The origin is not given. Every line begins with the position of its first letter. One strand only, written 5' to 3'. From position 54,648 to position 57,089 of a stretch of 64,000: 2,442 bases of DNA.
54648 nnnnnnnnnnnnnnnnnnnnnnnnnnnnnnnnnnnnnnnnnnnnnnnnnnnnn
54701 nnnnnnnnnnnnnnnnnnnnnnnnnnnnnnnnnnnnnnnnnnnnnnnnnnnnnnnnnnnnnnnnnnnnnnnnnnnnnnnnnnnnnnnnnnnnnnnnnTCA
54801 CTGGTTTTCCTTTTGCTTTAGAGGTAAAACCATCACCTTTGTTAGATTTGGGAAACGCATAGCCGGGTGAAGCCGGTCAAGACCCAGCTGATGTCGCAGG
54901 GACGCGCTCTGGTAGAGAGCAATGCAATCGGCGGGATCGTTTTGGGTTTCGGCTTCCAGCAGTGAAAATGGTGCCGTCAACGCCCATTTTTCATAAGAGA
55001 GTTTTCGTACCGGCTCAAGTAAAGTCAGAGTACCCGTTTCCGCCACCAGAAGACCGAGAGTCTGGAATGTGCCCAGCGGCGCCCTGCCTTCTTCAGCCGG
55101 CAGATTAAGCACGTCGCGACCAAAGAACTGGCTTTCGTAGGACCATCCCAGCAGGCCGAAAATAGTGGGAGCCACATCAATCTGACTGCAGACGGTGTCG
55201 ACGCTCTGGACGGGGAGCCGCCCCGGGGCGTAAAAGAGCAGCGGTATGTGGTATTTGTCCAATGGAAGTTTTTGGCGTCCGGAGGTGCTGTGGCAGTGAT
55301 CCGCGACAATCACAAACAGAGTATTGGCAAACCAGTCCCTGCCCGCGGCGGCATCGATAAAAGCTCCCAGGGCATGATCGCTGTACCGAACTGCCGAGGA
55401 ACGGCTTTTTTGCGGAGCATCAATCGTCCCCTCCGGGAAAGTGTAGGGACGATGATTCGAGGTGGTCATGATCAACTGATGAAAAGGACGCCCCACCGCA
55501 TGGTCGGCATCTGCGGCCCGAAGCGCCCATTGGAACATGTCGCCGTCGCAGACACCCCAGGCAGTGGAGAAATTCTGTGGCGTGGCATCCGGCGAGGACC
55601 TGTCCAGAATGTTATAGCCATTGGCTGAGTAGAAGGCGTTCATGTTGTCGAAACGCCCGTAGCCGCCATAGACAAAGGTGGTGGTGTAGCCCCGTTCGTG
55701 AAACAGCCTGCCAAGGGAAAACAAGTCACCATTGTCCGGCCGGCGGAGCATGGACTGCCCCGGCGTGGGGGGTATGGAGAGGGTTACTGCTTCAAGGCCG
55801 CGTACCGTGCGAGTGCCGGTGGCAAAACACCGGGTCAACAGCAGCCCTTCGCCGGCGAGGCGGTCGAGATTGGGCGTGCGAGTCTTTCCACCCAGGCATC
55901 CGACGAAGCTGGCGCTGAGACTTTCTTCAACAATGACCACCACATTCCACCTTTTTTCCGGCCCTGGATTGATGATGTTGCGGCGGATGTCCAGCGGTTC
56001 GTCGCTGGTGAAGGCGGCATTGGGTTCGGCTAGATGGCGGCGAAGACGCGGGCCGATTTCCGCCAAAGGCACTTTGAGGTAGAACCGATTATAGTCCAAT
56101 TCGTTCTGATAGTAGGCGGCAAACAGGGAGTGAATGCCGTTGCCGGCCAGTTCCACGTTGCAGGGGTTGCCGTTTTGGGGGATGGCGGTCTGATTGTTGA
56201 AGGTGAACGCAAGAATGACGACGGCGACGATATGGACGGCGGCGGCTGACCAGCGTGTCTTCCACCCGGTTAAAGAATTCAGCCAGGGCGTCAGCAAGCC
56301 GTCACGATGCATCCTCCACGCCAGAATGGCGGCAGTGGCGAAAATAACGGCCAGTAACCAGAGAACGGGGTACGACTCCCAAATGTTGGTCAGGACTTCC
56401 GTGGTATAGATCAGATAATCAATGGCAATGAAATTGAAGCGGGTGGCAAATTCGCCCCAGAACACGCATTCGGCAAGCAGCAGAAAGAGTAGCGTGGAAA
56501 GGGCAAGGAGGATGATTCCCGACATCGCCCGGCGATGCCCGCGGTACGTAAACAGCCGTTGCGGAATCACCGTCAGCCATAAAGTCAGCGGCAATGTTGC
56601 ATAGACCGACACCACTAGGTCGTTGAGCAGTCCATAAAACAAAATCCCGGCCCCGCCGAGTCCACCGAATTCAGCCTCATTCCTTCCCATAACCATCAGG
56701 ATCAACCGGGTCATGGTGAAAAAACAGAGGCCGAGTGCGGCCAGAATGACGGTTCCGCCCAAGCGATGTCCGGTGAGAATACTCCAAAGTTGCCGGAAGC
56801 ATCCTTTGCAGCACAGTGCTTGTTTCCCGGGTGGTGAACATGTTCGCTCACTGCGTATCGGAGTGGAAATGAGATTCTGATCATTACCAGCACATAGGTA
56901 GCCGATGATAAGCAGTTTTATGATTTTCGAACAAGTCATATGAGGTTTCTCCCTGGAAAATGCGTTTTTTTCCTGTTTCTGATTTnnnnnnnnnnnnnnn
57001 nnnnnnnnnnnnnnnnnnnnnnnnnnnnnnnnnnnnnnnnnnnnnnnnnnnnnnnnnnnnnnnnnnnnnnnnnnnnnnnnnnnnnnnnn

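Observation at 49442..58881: OmpR-type two-component system facing a five-gene envelope-lipid remodelling operon (PAP2 phosphatase, PepSY-polyAsp protein, phosphoesterase-DgkA fusion, two sulfatase-family transferases)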

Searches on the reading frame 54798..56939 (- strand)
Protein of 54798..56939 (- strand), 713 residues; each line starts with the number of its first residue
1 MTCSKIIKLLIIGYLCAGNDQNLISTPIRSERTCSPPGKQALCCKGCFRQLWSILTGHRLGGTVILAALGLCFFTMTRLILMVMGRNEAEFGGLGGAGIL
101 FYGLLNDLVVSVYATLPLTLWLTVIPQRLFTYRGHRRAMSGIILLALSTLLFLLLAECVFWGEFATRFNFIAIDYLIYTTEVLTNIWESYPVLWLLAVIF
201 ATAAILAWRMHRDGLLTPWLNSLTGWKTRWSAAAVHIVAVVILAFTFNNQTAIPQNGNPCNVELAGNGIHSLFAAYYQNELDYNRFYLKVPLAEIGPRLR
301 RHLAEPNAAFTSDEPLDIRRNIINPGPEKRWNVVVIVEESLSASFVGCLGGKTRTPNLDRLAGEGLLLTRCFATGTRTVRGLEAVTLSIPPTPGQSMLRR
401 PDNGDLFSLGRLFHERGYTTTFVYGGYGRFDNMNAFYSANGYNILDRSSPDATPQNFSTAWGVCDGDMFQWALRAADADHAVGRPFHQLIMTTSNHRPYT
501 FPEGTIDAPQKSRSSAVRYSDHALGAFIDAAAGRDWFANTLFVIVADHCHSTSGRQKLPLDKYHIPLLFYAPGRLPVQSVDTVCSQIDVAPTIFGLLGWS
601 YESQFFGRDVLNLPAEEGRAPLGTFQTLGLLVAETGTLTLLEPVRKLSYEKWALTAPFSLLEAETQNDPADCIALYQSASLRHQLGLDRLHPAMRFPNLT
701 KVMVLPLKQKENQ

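Call 4: search_protein_families(library=pfam, proteins=[window:54798-56939:-], max_evalue=0.01)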
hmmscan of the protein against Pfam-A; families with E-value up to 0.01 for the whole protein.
window:54798-56939:- (713 aa): 1 family
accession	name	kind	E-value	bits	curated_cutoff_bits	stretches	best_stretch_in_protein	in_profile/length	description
PF00884.28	Sulfatase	-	1.6e-39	136.4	25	1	332-598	2-300/301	Sulfatase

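Call 5: search_protein_families(library=ncbifam, proteins=[window:54798-56939:-], max_evalue=0.01)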
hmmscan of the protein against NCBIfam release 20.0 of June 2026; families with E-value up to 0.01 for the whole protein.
window:54798-56939:- (713 aa): 6 families
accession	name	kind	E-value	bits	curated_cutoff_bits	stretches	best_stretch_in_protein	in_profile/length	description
NF009027.0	PRK12363.1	equivalog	5.5e-16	58.3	572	1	327-612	153-457/703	phosphoglycerol transferase I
NF053595.1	LptchSynLtaSGpos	equivalog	5.7e-12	45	970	1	329-611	236-541/626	lipoteichoic acid synthase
TIGR03417.1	chol_sulfatase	equivalog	9.6e-08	31.3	433.45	1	483-649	225-394/500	choline-sulfatase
NF003000.0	PRK03776.1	equivalog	6.6e-07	27.7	574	1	328-550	159-397/763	phosphatidylglycerol--membrane-oligosaccharide glycerophosphotransferase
NF045661.1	HdlasePehA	equivalog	0.00013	20.8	900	0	520-614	291-392/506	phosphoric/sulfuric ester hydrolase PehA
NF010322.0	PRK13759.1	equivalog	0.00018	20.2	481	0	516-616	273-382/486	arylsulfatase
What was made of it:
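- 54798..56939 (-): Sulf713: 5-TM LtaS/OpgB-type AP-superfamily phosphotransferase. Weak best NCBIfam hits are phosphoglycerol transferase I and LtaS (calls 4, 5).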

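Call 22: search_solved_structures(query=window:54798-56939:-, max_evalue=0.001, show_alignments=2)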
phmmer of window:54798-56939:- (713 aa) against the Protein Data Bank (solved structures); distinct sequences matched with E-value up to 0.001: 21.
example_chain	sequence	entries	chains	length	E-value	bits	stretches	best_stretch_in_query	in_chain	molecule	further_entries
3lxq_A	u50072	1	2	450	5.2e-68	233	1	323-678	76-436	Uncharacterized protein VP1736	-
4uop_A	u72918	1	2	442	1.7e-12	49.5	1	320-613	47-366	LIPOTEICHOIC ACID PRIMASE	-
2w8d_A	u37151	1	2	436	5e-10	41.3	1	320-612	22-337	PROCESSED GLYCEROL PHOSPHATE LIPOTEICHOIC ACID SYNTHASE 2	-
4uoo_A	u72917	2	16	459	3.4e-09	38.6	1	388-612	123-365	LIPOTEICHOIC ACID SYNTHASE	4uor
9ihk_D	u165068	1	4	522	1.4e-08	36.5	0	353-444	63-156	Sulfatase_S1_30A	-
2qzu_A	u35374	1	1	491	1.1e-05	27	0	520-602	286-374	Putative sulfatase yidJ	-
2w5q_A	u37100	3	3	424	1.3e-05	26.8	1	326-610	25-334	PROCESSED GLYCEROL PHOSPHATE LIPOTEICHOIC ACID SYNTHASE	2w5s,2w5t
2w5r_A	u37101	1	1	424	1.5e-05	26.6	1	327-610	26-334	PROCESSED GLYCEROL PHOSPHATE LIPOTEICHOIC ACID SYNTHASE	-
6hhm_A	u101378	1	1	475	3.4e-05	25.4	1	329-469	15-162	Arylsulfatase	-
7oz8_AAA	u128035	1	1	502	7.2e-05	24.3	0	517-614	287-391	Choline-sulfatase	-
7ana_AAA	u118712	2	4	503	9.7e-05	23.9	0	332-373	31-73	N-acetylgalactosamine-6-sulfatase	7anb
5g2v_A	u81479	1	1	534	0.00011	23.7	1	328-423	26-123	N-ACETYLGLUCOSAMINE-6-SULFATASE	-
4cxk_A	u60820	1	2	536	0.00017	23.1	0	329-376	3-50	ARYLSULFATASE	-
4uph_A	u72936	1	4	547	0.00026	22.5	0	327-376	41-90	SULFATASE (SULFURIC ESTER HYDROLASE) PROTEIN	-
5aj9_A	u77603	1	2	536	0.00027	22.4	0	329-372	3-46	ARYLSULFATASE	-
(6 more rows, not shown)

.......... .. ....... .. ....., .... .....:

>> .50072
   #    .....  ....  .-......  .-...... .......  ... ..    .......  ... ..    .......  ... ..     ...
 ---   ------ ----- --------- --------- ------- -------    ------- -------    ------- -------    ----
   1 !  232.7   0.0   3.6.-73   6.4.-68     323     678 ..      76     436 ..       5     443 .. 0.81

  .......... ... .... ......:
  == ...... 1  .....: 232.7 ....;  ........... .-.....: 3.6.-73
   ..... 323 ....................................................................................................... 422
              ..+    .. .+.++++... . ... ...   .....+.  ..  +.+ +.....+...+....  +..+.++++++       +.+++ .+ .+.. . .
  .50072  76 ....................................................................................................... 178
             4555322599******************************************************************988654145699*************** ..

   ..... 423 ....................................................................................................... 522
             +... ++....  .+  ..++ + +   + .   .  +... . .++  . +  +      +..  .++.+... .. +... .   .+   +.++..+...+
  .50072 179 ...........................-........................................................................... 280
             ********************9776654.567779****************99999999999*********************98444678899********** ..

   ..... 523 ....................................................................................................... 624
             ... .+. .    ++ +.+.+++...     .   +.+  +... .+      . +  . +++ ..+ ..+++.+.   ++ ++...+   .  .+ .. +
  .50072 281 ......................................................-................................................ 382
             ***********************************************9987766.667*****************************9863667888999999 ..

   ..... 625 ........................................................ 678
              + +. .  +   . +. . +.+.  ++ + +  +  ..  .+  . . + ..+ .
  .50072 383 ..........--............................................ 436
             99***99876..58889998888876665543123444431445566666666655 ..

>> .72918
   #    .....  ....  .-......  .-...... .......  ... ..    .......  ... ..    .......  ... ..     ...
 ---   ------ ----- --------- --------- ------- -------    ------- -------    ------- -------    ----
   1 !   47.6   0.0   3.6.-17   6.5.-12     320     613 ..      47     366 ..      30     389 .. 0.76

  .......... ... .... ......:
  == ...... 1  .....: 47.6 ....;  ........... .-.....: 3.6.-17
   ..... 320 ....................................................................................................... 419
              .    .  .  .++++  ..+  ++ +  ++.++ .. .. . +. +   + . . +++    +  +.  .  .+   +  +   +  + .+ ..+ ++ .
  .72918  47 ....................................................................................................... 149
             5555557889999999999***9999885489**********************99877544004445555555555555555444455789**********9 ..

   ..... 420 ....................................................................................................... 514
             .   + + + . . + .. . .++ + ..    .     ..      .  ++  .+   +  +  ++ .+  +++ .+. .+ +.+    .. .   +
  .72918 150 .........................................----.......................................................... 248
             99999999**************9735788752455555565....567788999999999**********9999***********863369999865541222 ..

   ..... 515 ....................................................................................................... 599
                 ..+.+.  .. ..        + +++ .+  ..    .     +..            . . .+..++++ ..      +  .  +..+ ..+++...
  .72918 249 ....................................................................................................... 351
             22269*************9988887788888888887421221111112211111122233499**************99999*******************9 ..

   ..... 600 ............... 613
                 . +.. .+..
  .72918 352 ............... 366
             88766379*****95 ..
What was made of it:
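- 54798..56939 (-): The periplasmic domain scores 233 bits to the uncharacterised PDB entry 3LXQ (VP1736) and 40-50 bits to LtaS/LtaP (call 22).
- Closest known: LtaS / OpgB. Same: The 233-bit match to 3LXQ is the closest solved structure (call 22).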
